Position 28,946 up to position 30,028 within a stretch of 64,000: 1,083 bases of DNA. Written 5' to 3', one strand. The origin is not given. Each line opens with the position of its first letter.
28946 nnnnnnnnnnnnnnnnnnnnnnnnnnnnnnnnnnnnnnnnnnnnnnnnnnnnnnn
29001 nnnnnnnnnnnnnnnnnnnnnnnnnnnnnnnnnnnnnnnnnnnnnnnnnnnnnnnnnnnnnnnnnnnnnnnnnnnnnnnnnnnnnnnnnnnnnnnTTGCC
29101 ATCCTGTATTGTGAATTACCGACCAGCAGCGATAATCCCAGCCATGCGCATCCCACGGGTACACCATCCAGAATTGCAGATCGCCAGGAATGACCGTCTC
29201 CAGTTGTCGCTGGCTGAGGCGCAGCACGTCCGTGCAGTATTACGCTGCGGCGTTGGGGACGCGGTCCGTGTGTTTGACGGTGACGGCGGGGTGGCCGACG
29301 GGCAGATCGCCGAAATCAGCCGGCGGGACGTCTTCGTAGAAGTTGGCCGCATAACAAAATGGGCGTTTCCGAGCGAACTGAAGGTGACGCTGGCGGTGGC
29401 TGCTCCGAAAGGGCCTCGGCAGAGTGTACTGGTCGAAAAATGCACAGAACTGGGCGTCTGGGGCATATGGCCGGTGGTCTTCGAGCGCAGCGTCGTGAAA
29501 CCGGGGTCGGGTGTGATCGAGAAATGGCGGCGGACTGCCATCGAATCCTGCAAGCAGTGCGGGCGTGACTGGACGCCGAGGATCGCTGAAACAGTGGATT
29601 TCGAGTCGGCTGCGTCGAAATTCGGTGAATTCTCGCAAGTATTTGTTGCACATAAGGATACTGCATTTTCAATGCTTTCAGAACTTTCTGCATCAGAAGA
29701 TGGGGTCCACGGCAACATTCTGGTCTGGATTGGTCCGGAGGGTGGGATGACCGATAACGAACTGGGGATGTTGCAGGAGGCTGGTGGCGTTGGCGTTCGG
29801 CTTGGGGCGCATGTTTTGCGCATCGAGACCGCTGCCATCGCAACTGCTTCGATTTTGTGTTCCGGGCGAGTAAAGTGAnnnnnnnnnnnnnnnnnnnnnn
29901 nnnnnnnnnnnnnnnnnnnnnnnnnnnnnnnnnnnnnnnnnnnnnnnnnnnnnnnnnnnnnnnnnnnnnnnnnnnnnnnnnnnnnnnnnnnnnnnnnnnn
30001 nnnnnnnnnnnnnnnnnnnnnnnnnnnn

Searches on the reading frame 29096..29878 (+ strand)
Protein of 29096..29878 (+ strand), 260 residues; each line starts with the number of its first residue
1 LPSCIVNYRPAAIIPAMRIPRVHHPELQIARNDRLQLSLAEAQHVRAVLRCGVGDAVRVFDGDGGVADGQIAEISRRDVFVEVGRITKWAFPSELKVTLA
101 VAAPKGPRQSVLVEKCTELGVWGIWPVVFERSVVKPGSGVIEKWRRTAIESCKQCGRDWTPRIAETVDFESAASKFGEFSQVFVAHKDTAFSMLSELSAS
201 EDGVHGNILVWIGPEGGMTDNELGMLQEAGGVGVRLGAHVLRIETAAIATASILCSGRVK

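Call 12: search_protein_families(library=ncbifam, proteins=[window:29096-29878:+], max_evalue=0.01)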
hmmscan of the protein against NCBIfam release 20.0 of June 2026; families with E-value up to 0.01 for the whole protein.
window:29096-29878:+ (260 aa): 23 families
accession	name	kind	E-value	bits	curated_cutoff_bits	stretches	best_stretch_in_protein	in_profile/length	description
NF008692.0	PRK11713.1-5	equivalog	7.6e-49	166.3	196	1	17-254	1-239/246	16S rRNA (uracil(1498)-N(3))-methyltransferase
TIGR00046.1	TIGR00046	subfamily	1.7e-42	145.4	41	1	20-254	3-233/240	RsmE family RNA methyltransferase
NF008697.0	PRK11713.4-1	equivalog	3.1e-41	141.3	234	1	22-257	7-242/250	16S rRNA (uracil(1498)-N(3))-methyltransferase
NF008706.0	PRK11713.7-1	equivalog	5.1e-41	141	273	1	17-254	1-226/232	16S rRNA (uracil(1498)-N(3))-methyltransferase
NF008709.0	PRK11713.7-4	equivalog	9.1e-39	133.3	292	1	34-254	15-238/246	16S rRNA (uracil(1498)-N(3))-methyltransferase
NF008694.0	PRK11713.3-2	equivalog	2.2e-37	128.7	234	1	17-251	5-234/245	16S rRNA (uracil(1498)-N(3))-methyltransferase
NF008703.0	PRK11713.6-2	equivalog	2.2e-37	128.5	291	1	35-251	18-232/242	16S rRNA (uracil(1498)-N(3))-methyltransferase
NF008693.0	PRK11713.2-3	equivalog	3.6e-37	127.9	210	1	30-254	13-238/246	16S rRNA (uracil(1498)-N(3))-methyltransferase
NF008690.0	PRK11713.1-1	equivalog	2.1e-35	122.3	342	1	17-253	1-234/243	16S rRNA (uracil(1498)-N(3))-methyltransferase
NF008696.0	PRK11713.3-5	equivalog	1.6e-32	112.8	234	1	27-254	13-238/248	16S rRNA (uracil(1498)-N(3))-methyltransferase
NF008705.0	PRK11713.6-4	equivalog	9.8e-32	110.1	343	1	32-252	15-232/248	16S rRNA (uracil(1498)-N(3))-methyltransferase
NF008707.0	PRK11713.7-2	equivalog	2.8e-31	108.7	327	1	31-254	22-249/255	16S rRNA (uracil(1498)-N(3))-methyltransferase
NF008711.0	PRK11713.7-6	equivalog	8.9e-31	107.4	304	1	35-254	16-238/244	16S rRNA (uracil(1498)-N(3))-methyltransferase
NF008704.0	PRK11713.6-3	equivalog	9.8e-31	106.8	216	1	30-254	9-220/227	16S rRNA (uracil(1498)-N(3))-methyltransferase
NF008691.0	PRK11713.1-4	equivalog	4.3e-29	101.4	279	1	36-250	19-240/252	16S rRNA (uracil(1498)-N(3))-methyltransferase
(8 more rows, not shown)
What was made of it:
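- Checked: It is preceded by rsmE (call 12) and stops at 30902.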

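Call 13: search_protein_families(library=pfam, proteins=[window:29096-29878:+], max_evalue=0.01)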
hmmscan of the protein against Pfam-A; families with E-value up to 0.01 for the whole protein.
window:29096-29878:+ (260 aa): 2 families
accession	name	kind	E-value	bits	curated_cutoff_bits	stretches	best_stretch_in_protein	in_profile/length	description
PF04452.19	Methyltrans_RNA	-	2.6e-41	141.4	23.9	1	93-254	3-164/165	RNA methyltransferase domain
PF20260.4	PUA_4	-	3.6e-10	40.2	23.9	1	41-83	5-47/48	RNA methyltransferase PUA domain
